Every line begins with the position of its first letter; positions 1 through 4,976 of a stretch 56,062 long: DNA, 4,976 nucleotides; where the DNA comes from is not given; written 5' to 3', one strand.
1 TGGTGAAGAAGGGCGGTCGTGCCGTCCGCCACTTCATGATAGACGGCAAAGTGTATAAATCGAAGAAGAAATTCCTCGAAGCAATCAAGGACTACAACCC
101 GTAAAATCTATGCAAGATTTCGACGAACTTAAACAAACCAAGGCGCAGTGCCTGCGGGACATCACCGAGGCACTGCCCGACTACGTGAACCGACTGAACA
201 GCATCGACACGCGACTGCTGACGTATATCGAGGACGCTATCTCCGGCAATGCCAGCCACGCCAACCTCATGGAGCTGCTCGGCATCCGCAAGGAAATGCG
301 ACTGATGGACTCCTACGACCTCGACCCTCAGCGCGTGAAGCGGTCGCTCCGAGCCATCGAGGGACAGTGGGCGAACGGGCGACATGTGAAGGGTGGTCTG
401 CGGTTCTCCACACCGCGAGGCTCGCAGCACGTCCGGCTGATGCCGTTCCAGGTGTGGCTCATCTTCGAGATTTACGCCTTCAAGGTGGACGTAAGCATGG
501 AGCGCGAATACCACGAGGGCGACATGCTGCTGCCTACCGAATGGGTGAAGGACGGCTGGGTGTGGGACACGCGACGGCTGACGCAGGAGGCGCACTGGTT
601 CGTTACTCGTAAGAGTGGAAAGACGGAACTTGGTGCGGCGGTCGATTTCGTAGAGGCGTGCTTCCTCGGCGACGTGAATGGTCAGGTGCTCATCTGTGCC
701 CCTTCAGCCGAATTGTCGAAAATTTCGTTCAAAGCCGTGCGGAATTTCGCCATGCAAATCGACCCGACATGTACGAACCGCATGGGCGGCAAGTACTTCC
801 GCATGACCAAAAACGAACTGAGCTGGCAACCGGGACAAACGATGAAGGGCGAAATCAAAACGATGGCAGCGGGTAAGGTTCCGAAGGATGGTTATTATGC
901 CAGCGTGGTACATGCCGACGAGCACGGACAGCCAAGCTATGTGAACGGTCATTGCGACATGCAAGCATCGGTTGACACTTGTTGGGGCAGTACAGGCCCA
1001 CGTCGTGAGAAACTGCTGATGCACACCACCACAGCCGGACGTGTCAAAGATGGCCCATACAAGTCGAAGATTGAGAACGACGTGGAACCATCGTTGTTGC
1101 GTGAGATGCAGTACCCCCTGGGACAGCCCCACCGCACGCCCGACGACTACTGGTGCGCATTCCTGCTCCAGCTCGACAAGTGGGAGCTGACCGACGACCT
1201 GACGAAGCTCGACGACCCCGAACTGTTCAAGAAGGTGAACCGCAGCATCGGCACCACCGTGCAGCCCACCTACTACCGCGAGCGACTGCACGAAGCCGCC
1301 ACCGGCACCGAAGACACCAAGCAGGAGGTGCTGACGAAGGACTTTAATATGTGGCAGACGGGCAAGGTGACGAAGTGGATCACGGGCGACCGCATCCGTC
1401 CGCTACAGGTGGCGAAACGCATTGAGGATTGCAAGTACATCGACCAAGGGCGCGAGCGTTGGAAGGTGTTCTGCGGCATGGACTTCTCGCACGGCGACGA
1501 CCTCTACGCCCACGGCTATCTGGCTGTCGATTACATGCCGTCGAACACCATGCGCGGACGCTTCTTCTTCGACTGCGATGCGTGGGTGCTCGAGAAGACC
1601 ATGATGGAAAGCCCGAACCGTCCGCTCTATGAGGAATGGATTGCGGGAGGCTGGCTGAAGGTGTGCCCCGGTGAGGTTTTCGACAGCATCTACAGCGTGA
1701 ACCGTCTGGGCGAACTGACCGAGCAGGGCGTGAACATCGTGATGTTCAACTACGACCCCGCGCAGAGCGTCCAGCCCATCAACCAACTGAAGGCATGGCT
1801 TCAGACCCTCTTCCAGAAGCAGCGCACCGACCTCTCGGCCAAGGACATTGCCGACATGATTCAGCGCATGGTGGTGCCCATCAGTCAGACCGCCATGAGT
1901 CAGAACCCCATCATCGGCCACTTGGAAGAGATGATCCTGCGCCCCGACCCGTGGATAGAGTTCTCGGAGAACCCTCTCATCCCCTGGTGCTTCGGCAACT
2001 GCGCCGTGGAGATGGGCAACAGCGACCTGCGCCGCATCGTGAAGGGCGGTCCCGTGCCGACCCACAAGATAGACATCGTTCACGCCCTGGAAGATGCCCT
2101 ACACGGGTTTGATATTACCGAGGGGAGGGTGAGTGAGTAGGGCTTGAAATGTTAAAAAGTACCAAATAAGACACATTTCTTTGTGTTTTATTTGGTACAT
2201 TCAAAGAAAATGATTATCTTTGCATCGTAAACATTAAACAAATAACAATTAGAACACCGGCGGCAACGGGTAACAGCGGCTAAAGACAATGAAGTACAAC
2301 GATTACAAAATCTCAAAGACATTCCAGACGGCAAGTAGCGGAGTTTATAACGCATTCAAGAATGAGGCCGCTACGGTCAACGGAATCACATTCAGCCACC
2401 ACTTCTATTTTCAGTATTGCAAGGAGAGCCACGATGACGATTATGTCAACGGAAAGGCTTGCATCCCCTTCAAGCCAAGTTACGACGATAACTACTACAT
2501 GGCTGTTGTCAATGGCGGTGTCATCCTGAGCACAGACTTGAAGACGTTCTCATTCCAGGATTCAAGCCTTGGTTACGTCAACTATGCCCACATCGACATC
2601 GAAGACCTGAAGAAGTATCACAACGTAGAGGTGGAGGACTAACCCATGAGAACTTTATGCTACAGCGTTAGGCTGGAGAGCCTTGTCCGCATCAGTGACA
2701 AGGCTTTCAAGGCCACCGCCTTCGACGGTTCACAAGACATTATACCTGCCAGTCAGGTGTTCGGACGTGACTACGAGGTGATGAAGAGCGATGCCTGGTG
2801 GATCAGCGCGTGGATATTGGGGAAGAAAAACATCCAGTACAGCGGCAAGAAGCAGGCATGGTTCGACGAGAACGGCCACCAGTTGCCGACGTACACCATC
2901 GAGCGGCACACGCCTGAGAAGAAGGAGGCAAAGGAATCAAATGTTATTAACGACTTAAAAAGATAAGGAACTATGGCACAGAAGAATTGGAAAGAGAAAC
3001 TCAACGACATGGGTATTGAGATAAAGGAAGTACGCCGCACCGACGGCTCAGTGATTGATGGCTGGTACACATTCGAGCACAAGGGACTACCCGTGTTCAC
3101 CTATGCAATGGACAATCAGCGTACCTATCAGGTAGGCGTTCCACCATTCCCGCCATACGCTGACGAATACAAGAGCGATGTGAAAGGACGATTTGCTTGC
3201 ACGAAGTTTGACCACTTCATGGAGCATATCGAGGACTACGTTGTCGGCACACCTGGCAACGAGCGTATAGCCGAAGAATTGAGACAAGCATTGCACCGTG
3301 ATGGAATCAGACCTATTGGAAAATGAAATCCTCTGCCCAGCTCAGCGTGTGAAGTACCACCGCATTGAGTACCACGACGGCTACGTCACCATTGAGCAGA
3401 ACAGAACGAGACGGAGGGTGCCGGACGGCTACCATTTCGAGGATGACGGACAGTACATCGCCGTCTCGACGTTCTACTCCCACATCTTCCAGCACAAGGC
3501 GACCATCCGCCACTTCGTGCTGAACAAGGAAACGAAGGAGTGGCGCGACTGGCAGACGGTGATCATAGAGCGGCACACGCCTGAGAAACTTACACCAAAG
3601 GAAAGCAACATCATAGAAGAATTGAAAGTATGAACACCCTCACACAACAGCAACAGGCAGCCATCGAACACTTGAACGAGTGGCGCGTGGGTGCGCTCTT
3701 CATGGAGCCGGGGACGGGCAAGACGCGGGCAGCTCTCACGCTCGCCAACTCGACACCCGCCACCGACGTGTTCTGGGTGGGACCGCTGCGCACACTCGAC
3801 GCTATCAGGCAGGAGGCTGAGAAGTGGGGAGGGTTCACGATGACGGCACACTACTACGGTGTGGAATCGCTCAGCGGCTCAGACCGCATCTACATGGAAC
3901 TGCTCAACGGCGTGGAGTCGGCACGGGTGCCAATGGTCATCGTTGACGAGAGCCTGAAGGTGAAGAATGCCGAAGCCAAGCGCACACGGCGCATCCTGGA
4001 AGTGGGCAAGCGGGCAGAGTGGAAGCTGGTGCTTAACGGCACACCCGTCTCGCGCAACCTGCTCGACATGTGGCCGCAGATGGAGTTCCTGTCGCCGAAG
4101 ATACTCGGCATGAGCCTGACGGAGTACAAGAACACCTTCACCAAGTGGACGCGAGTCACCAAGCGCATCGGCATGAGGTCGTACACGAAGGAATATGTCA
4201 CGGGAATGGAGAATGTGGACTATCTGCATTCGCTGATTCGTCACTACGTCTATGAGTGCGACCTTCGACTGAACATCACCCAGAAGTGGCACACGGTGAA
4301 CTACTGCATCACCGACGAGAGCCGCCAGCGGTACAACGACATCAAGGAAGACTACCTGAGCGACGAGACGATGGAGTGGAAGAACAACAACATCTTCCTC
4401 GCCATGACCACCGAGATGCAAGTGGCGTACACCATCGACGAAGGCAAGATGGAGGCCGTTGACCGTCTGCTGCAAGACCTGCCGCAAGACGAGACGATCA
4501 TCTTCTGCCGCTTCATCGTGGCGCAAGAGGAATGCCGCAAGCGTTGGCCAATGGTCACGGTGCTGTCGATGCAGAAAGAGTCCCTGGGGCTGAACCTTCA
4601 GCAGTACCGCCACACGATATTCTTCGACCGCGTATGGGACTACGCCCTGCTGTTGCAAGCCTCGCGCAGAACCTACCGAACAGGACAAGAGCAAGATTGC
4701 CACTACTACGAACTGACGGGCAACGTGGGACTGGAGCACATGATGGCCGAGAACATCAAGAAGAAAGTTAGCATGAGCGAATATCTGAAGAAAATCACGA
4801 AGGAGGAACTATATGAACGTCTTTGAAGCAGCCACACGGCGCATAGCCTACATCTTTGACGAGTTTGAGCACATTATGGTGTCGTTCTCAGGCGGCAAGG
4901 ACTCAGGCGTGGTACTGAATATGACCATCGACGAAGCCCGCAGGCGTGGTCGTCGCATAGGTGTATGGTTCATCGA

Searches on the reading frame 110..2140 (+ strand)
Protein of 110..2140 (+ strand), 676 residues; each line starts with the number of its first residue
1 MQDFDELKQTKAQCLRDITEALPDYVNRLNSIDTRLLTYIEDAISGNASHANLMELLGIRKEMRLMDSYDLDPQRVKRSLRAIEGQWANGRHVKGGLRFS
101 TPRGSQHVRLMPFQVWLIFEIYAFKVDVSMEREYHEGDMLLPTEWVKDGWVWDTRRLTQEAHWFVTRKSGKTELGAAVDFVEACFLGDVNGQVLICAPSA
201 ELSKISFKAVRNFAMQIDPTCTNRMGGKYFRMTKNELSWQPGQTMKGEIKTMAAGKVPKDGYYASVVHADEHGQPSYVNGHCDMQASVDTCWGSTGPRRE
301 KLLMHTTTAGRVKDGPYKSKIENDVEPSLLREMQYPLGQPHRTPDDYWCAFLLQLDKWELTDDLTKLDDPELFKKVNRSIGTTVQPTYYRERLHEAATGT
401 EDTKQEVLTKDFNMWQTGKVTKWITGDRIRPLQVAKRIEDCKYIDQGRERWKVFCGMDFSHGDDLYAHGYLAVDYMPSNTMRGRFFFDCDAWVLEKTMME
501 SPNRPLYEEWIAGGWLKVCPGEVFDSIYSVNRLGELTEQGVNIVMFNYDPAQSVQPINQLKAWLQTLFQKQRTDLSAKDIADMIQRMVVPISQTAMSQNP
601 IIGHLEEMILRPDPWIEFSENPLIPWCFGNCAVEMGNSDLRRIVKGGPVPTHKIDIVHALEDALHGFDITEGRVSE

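Call 9: search_protein_families(library=phrogs, proteins=[window:110-2140:+], max_evalue=0.001)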
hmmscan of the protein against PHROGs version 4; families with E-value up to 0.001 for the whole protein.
window:110-2140:+ (676 aa): 4 families
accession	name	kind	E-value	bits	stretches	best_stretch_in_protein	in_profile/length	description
phrog_9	-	head and packaging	1.5e-57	197.1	1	44-667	173-663/812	terminase large subunit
phrog_2699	-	head and packaging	1.2e-28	100.9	1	350-666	19-292/315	terminase large subunit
phrog_4914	-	head and packaging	1.5e-05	25.7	0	156-220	103-167/213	terminase large subunit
phrog_7331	-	head and packaging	0.00048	20.7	1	587-665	16-90/113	terminase large subunit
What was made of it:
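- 110..2140 (+): Context: large terminase subunit. On the circular genome it lies about 6.4 kb downstream of terS. PHROG 9, E 1.5e-57 (call 9).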

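Call 37: search_dna_similar(query=window:110-2140:+, collection=phages, mode=protein, max_rows=15)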
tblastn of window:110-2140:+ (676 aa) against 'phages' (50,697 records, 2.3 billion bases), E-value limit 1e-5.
Records with a match: 163; places in all: 163; records where one place covers at least 80% of the query: 22.
Best place of each record, by identity: <60% 163.
By first word of the organism name: Paenibacillus 107; Escherichia 13; Campylobacter 7; Lactobacillus 4; Curtobacterium 4; Bacteroides 3; Geobacillus 3; Mammaliicoccus 3; Arthrobacter 3; Burkholderia 2; and 11 more.
By host as written in the record: Paenibacillus larvae 42; Paenibacillus larvae ATCC 9545 17; Paenibacillus larvae NRRL 2605 14; Escherichia coli 10; Paenibacillus larvae 2017 10; Paenibacillus larvae F1A 9; Paenibacillus larvae NW6 5; - 4; and 38 more.
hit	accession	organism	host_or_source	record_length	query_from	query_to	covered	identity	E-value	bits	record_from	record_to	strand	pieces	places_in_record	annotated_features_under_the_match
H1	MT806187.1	Bacteroides phage F2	Bacteroides uniformis MB18-33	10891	5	657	97%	25.1%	1e-24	116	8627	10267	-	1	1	putative terminase large subunit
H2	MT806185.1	Bacteroides phage F4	Bacteroides uniformis MB18-80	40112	5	657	97%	25.1%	1e-24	116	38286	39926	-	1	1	putative terminase large subunit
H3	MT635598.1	Bacteroides phage Bacuni_F1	Bacteroides sp.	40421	5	657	97%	25.1%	1e-24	116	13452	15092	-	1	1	putative terminase large subunit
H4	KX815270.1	Methylophilaceae phage P19250A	Methylophilaceae bacterium IMCC19250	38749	25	665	95%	22.3%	2e-13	81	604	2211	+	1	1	terminase large subunit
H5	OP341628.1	Geobacillus phage vB_GthS_PK5.1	Geobacillus thermodenitrificans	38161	34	664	93%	21.9%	5e-10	69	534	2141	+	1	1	terminase large subunit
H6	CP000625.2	Burkholderia phage phi644-2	Burkholderia pseudomallei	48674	69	660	88%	23.0%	9e-6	55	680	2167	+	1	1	gp2, phage terminase, large subunit, putative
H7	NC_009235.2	Burkholderia phage phi644-2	Burkholderia pseudomallei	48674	69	660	88%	23.0%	9e-6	55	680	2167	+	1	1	terminase large subunit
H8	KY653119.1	Morganella phage IME1369_02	Morganella morganii IME1369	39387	37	647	90%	22.0%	3e-9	67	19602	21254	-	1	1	terminase large subunit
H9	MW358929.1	Providencia phage PSTRCR_117lys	sewage sample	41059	37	647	90%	22.0%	4e-9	66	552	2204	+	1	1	terminase DNA packaging protein A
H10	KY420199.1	Proteus phage vB_PvuS_Pm34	Proteus vulgaris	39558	37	655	92%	21.7%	4e-6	56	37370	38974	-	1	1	terminase large subunit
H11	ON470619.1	Escherichia phage vB_EcoS-813R8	Escherichia coli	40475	92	676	87%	22.6%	2e-7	61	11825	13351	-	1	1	terminase large subunit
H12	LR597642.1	Escherichia phage Evi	-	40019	92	676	87%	22.6%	4e-7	59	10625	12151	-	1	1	Phage terminase, large subunit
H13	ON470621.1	Escherichia phage vB_EcoS-716R1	Escherichia coli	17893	92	676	87%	22.6%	5e-7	59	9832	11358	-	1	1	terminase large subunit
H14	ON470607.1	Escherichia phage vB_EcoS-733R4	Escherichia coli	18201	92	676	87%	22.6%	5e-7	59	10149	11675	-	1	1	terminase large subunit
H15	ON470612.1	Escherichia phage vB_EcoS-640R1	Escherichia coli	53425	92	676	87%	22.6%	5e-7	59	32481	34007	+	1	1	terminase large subunit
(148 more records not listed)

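Call 38: find_homologous_proteins(query=window:110-2140:+, max_evalue=1e-30)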
Query window:110-2140:+ (676 aa): 1622 proteins with E <= 1e-30 among 6681 candidates; the best 120 are listed.
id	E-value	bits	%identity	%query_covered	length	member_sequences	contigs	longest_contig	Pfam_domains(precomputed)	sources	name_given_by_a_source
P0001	0.0e+0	1500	93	100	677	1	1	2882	PF20441.4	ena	-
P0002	0.0e+0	1497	92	100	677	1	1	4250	PF20441.4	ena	-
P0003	0.0e+0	1497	92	100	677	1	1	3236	PF20441.4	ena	-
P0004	0.0e+0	1495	92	100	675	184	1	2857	PF20441.4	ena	-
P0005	0.0e+0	1495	92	100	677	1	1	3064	PF20441.4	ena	-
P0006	0.0e+0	1424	88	100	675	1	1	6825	PF20441.4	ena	-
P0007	0.0e+0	1416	88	100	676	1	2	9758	PF20441.4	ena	-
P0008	0.0e+0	1406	87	100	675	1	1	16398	PF20441.4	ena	-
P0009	0.0e+0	1374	85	100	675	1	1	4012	PF20441.4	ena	-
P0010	0.0e+0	1371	85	100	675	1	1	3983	PF20441.4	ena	-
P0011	0.0e+0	1369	85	100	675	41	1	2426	PF20441.4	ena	-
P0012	0.0e+0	1337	85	100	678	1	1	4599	PF20441.4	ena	-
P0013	0.0e+0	1322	83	100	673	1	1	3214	PF20441.4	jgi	-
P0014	0.0e+0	1322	83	100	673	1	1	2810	PF20441.4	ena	-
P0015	0.0e+0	1316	82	100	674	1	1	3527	PF20441.4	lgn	-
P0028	0.0e+0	1294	80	100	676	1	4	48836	PF20441.4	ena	-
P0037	0.0e+0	1262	79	100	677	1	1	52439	PF20441.4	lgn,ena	-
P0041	0.0e+0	1257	78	100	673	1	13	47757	PF20441.4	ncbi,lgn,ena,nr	ncbi:MAG: hypothetical protein IJV38_02115 [Prevotella sp.]|nr:hypothetical protein [Prevotella sp.]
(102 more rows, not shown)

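Call 39: find_encoding_contigs(protein=P0041, flank=10000, max_places=6)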
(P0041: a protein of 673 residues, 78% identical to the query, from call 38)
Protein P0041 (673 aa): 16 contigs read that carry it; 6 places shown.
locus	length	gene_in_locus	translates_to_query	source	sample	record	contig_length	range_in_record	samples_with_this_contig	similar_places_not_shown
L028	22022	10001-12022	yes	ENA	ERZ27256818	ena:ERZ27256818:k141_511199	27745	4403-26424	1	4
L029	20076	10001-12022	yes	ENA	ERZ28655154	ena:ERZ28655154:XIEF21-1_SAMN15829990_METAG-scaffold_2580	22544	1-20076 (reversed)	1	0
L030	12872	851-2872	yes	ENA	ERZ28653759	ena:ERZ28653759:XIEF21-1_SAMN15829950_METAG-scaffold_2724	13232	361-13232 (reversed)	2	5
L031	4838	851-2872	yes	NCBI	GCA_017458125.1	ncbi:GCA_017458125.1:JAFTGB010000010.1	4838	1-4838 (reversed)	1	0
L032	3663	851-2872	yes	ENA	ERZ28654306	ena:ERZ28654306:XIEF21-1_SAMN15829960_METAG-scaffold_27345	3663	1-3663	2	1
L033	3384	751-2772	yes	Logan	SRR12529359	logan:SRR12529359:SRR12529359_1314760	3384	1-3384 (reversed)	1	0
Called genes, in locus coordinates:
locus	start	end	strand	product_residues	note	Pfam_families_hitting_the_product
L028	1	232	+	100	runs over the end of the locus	-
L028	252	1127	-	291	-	-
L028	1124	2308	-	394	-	PF13102:Phage_int_SAM_5, PF00589:Phage_integrase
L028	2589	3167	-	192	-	-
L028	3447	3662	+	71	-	-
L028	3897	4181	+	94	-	-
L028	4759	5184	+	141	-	PF11325:DUF3127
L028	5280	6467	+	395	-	PF13481:AAA_25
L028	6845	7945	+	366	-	PF01807:Zn_ribbon_DnaG, PF19898:DUF6371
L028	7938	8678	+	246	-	-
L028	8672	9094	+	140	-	PF01844:HNH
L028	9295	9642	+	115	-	-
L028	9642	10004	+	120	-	PF05119:Terminase_4 (weak)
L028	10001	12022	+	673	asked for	PF20441:TerL_nuclease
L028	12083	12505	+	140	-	-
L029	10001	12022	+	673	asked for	PF20441:TerL_nuclease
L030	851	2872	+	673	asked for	PF20441:TerL_nuclease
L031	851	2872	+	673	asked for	PF20441:TerL_nuclease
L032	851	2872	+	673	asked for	PF20441:TerL_nuclease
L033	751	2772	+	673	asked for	PF20441:TerL_nuclease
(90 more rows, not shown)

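Call 40: find_encoding_contigs(protein=P0008, flank=10000, max_places=2)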
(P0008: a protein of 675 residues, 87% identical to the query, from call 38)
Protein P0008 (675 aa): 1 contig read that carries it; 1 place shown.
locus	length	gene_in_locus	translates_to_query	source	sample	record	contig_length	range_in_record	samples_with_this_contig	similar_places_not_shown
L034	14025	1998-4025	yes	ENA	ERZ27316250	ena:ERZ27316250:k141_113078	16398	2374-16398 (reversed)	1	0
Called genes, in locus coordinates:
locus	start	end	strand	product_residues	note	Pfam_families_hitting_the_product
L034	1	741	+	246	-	?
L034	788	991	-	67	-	-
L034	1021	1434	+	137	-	-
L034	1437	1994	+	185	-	PF07463:NUMOD4, PF13392:HNH_3 (weak)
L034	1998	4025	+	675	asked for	PF20441:TerL_nuclease (weak)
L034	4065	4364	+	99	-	-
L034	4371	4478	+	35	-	-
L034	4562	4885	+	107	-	-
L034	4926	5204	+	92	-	-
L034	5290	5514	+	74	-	-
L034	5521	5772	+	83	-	PF12844:HTH_19 (weak), PF13560:HTH_31, PF04545:Sigma70_r4 (faint), PF13443:HTH_26 (weak), PF01381:HTH_3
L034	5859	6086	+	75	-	-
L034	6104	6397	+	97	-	-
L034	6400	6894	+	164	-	-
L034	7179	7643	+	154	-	PF11753:DUF3310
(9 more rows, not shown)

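Call 41: find_encoding_contigs(protein=P0028, flank=10000, max_places=2)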
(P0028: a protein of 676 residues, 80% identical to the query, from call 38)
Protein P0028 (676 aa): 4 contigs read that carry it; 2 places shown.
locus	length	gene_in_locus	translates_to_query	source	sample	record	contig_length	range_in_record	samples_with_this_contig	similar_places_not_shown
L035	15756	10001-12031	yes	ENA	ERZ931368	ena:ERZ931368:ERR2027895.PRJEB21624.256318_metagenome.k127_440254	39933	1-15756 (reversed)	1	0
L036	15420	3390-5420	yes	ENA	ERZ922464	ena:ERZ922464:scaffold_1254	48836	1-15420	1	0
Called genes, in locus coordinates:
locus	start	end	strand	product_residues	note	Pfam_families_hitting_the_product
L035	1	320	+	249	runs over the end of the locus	-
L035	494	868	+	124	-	-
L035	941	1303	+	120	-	-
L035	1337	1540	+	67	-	-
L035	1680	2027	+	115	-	-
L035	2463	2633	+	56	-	-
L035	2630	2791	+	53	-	-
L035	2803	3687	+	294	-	PF00438:S-AdoMet_synt_N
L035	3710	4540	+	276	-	-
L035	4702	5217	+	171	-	PF18291:HU-HIG (weak)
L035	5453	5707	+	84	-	-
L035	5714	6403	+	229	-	-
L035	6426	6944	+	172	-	PF18291:HU-HIG (weak)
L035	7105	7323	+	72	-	PF21825:Sequestin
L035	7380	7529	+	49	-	-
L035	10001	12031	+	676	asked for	PF20441:TerL_nuclease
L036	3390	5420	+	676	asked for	PF20441:TerL_nuclease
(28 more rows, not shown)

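Call 42: find_encoding_contigs(protein=P0037, flank=10000, max_places=2)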
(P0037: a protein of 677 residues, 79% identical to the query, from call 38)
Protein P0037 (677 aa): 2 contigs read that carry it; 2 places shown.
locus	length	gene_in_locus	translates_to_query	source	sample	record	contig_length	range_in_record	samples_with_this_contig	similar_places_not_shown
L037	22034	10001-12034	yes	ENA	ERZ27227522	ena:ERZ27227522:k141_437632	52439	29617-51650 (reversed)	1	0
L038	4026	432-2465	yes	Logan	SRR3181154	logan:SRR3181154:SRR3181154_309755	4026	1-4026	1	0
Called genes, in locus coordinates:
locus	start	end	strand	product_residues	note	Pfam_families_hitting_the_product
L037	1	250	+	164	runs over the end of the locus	-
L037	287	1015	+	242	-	PF07505:DUF5131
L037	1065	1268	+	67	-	-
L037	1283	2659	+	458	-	PF01555:N6_N4_Mtase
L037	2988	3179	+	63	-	-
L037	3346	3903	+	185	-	PF07463:NUMOD4, PF13392:HNH_3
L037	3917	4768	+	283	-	PF00438:S-AdoMet_synt_N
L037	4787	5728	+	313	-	-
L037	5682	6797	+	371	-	PF02899:Phage_int_SAM_1 (weak), PF00589:Phage_integrase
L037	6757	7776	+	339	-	-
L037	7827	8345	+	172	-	PF18291:HU-HIG (weak)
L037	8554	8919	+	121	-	PF00583:Acetyltransf_1 (weak), PF13508:Acetyltransf_7 (weak)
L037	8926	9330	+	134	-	PF09643:YopX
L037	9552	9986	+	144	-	-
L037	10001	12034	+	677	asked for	PF20441:TerL_nuclease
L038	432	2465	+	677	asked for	PF20441:TerL_nuclease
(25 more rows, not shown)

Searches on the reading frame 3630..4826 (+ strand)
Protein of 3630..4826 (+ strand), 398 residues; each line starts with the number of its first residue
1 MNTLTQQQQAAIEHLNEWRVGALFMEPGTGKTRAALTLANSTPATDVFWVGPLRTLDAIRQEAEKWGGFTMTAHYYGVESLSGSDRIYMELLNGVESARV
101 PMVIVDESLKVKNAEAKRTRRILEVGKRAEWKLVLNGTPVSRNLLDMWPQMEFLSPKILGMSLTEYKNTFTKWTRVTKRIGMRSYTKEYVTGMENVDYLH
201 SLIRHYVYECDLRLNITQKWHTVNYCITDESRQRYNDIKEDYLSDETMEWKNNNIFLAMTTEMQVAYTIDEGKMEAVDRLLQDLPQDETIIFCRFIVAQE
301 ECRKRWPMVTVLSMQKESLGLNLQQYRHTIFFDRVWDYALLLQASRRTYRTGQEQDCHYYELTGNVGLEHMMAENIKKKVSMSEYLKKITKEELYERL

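Call 59: search_protein_families(library=phrogs, proteins=[window:3630-4826:+], max_evalue=0.00001)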
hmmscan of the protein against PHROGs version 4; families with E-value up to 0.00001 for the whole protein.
window:3630-4826:+ (398 aa): 2 families
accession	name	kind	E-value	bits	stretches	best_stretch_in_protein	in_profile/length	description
phrog_62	-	DNA, RNA and nucleotide metabolism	1.3e-63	216.1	1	4-393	697-1139/1881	DNA helicase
phrog_29996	-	unknown function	1.6e-12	47.3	1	310-382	1087-1159/1189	-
